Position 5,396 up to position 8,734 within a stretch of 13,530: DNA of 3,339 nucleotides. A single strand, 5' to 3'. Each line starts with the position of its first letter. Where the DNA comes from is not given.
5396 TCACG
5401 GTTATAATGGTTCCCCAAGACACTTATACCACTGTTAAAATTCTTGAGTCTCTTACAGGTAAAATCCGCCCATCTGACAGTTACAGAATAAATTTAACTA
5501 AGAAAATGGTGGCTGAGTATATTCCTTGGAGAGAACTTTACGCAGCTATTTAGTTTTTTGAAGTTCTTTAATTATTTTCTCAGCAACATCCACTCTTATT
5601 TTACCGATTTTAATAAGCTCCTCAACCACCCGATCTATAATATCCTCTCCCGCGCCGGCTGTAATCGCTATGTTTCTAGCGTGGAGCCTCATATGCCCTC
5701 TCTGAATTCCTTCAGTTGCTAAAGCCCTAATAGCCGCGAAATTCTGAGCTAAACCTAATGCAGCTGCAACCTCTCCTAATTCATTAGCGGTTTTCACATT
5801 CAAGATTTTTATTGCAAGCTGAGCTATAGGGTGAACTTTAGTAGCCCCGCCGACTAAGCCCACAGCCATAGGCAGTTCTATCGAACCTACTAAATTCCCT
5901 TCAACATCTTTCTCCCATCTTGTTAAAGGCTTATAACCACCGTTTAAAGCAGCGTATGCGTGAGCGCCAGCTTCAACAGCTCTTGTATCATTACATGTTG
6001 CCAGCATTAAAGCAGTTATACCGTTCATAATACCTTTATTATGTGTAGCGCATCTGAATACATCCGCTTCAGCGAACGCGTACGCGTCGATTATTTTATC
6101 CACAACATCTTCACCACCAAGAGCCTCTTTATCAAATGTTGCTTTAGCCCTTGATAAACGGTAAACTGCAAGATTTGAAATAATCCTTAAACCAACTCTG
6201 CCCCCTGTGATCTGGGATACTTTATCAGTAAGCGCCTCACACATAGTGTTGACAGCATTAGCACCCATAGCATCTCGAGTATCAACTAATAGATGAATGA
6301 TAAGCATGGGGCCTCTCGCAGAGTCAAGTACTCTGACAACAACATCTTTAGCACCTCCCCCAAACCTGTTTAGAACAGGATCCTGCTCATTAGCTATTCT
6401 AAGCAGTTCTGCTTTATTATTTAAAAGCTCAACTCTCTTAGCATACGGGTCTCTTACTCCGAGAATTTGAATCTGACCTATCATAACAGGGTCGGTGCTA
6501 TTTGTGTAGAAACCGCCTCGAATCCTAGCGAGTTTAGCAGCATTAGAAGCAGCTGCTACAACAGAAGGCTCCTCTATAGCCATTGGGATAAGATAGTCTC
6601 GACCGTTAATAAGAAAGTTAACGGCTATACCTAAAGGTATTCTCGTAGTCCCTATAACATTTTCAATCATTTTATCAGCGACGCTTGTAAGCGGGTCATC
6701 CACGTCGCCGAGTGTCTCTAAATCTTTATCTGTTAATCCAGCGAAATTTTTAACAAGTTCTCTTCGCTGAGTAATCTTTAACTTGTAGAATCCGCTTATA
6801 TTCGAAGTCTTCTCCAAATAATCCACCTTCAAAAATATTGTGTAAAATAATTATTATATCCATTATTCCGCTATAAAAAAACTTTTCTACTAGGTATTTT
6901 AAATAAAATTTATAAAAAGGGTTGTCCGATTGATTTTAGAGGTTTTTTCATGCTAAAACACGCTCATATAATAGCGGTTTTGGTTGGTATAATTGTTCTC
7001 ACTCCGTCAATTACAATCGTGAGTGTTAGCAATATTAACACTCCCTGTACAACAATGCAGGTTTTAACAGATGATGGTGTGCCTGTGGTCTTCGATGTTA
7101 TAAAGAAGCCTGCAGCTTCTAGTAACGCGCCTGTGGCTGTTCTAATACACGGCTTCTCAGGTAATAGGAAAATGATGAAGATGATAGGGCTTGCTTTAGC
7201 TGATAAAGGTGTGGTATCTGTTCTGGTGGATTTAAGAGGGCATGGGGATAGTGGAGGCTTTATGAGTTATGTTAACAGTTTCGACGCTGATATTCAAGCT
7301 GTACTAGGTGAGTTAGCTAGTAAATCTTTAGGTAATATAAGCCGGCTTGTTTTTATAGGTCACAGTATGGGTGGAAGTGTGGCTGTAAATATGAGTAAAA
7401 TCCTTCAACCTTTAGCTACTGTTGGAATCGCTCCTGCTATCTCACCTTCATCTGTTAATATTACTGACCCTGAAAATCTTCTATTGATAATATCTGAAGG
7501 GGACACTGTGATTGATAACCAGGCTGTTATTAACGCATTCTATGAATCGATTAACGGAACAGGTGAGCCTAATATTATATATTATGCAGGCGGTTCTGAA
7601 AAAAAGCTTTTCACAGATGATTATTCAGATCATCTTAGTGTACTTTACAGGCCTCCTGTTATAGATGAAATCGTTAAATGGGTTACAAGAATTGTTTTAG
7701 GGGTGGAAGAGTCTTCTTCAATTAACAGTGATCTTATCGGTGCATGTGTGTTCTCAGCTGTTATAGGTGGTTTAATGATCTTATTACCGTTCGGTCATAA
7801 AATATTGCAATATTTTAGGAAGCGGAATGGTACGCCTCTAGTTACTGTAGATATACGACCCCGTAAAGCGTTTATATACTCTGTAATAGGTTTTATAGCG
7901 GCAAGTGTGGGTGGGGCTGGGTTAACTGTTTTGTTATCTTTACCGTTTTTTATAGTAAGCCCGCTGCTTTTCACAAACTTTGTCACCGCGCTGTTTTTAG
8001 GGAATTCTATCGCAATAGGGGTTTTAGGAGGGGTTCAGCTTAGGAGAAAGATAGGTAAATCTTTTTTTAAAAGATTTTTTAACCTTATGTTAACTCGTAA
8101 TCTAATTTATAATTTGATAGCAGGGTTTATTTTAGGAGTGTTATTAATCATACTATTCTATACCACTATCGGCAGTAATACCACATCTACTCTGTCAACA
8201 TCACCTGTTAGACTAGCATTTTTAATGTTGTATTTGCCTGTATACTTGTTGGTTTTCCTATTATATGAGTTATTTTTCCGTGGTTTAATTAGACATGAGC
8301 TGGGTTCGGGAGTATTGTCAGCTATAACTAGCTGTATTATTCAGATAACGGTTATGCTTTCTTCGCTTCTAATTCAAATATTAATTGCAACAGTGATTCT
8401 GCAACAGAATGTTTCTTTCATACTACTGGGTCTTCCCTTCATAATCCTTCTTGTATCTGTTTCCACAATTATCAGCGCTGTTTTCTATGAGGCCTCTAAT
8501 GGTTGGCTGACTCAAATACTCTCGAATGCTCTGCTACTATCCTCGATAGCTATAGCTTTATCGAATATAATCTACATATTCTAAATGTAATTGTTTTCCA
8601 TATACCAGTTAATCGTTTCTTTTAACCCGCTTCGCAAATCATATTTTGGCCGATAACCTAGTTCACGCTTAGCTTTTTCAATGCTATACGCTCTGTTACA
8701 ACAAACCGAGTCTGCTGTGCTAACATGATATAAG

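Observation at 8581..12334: Archaeal luxE-luxC-SDR operon: a luciferase-free carboxylate-to-aldehyde/alcohol reductase module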

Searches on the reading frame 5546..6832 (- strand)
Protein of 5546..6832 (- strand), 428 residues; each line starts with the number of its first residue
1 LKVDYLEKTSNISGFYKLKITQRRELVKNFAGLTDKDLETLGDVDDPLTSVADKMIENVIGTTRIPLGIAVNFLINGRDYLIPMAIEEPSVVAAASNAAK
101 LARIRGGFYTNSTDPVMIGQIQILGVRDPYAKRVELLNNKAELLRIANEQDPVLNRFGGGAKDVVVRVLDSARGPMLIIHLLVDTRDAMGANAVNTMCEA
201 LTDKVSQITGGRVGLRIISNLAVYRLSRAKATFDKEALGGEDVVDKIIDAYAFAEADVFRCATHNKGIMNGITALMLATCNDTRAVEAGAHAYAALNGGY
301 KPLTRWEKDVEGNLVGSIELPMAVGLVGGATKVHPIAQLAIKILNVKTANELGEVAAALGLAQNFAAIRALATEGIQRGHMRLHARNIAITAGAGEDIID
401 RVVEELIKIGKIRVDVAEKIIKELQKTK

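Call 6: search_protein_families(library=pfam, proteins=[window:5546-6832:-], max_evalue=0.01)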
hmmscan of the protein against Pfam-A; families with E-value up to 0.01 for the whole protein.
window:5546-6832:- (428 aa): 1 family
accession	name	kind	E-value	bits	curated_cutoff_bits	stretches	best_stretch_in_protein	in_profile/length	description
PF00368.23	HMG-CoA_red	-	3.4e-112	375.6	27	1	20-385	2-368/368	Hydroxymethylglutaryl-coenzyme A reductase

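Call 7: search_protein_families(library=ncbifam, proteins=[window:5546-6832:-], max_evalue=0.01)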
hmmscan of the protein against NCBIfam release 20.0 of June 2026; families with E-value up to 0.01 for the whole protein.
window:5546-6832:- (428 aa): 3 families
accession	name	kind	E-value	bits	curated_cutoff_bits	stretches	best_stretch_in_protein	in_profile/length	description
TIGR00532.1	HMG_CoA_R_NAD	equivalog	6.4e-150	499.8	259.95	1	8-385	20-395/395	hydroxymethylglutaryl-CoA reductase, degradative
TIGR00533.1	HMG_CoA_R_NADP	equivalog_domain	5.5e-15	55.2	441.8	2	20-207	30-212/402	hydroxymethylglutaryl-CoA reductase (NADPH)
TIGR00920.1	2A060605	subfamily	2e-11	42.8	778.35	1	21-202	491-666/887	hydroxymethylglutaryl-CoA reductase (NADPH)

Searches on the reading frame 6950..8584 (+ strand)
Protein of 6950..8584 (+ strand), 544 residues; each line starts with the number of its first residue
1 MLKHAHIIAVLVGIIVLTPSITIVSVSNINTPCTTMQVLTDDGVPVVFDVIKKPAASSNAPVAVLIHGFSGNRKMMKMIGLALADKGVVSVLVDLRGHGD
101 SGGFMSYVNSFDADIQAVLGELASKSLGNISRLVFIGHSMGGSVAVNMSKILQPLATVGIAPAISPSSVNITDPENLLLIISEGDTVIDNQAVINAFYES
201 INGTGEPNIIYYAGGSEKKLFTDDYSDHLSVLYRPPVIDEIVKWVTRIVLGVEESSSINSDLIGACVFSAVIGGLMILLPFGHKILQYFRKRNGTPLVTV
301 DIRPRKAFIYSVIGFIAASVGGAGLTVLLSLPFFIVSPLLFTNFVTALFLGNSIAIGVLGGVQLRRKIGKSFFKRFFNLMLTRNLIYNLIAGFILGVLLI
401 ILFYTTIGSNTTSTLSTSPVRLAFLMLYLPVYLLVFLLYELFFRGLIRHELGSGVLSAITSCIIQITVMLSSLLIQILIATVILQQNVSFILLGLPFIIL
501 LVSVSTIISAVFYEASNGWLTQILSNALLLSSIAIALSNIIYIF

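Call 6: search_protein_families(library=pfam, proteins=[window:6950-8584:+], max_evalue=0.01)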
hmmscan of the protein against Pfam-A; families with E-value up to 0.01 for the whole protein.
window:6950-8584:+ (544 aa): 9 families
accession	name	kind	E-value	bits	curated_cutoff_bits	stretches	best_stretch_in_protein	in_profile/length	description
PF12146.15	Hydrolase_4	-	3.5e-14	53.1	27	1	62-167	6-114/239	Serine aminopeptidase, S33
PF12697.13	Abhydrolase_6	-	5.8e-12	47.2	26.3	1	64-166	2-98/217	Alpha/beta hydrolase family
PF00561.26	Abhydrolase_1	-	7.5e-08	32.8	25.8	1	64-148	4-86/245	alpha/beta hydrolase fold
PF12740.14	PETase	-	8e-06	25.9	28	1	57-213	51-207/263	PET hydrolase-like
PF01764.32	Lipase_3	-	0.0021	18.4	22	1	103-147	37-79/140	Lipase (class 3)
PF01738.24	DLH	-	0.0026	17.8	21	0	53-192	7-161/217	Dienelactone hydrolase family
PF02129.25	Peptidase_S15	-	0.0028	17.8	23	1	54-125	12-90/262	X-Pro dipeptidyl-peptidase (S15 family)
PF07819.20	PGAP1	-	0.0068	16.6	24.3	0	116-148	80-108/233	PGAP1-like alpha/beta domain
PF05057.20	DUF676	-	0.0072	16.3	20.3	0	62-146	7-93/217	Putative serine esterase (DUF676)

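Call 7: search_protein_families(library=ncbifam, proteins=[window:6950-8584:+], max_evalue=0.01)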
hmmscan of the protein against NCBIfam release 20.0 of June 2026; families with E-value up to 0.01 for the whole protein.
window:6950-8584:+ (544 aa): 16 families
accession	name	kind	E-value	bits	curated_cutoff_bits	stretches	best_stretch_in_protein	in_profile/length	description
TIGR03695.1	menH_SHCHC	equivalog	6.1e-10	38.9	208.55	1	61-149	3-89/252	2-succinyl-6-hydroxy-2,4-cyclohexadiene-1-carboxylate synthase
NF011457.0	PRK14875.1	equivalog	6.1e-10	38.6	307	1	59-149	131-216/372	acetoin dehydrogenase dihydrolipoyllysine-residue acetyltransferase subunit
NF008340.0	PRK11126.1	equivalog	6.6e-09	35.4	261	1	54-149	8-96/255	2-succinyl-6-hydroxy-2,4-cyclohexadiene-1-carboxylate synthase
NF007954.0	PRK10673.1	equivalog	5.3e-08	32.4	399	1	57-153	14-103/255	esterase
NF047920.1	lactonase_UilS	equivalog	5.4e-07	29.6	400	1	51-146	15-113/285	UilS family quorum-quenching N-acyl-homoserine lactonase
TIGR03056.1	bchO_mg_che_rel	equivalog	5.7e-06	25.6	172.55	1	57-165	25-131/278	alpha/beta fold hydrolase BchO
TIGR01738.1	bioH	equivalog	1.6e-05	24.7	206.95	1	63-149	7-83/245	pimeloyl-ACP methyl ester esterase BioH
NF058580.1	lipase_V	equivalog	1.8e-05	24.5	300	1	58-161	23-121/230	EstV family lipase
TIGR03101.1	hydr2_PEP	hypoth_equivalog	4.7e-05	23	202.75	1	47-152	12-120/266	hydrolase 2, exosortase A system-associated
TIGR03100.1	hydr1_PEP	hypoth_equivalog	8.9e-05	21.9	168.45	1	75-144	45-113/274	hydrolase 1, exosortase A system-associated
TIGR02427.1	protocat_pcaD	equivalog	0.00026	20.4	255.85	1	56-148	9-96/251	3-oxoadipate enol-lactonase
NF052543.1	PhlpBipLPA4030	equivalog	0.0004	19.7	450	1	37-148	50-159/312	phospholipase BipL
NF051488.1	bifunc_PcaDC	exception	0.00079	18.7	390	1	59-149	11-96/375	bifunctional 3-oxoadipate enol-lactonase/4-carboxymuconolactone decarboxylase PcaDC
NF051441.1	BisHyethTerphBdeA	equivalog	0.00099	18.4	520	1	65-206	104-243/305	bis(hydroxyethyl) terephthalate hydrolase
NF050089.1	i_nPHAscl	equivalog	0.0024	17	300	1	59-148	17-101/288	intracellular short-chain-length polyhydroxyalkanoate depolymerase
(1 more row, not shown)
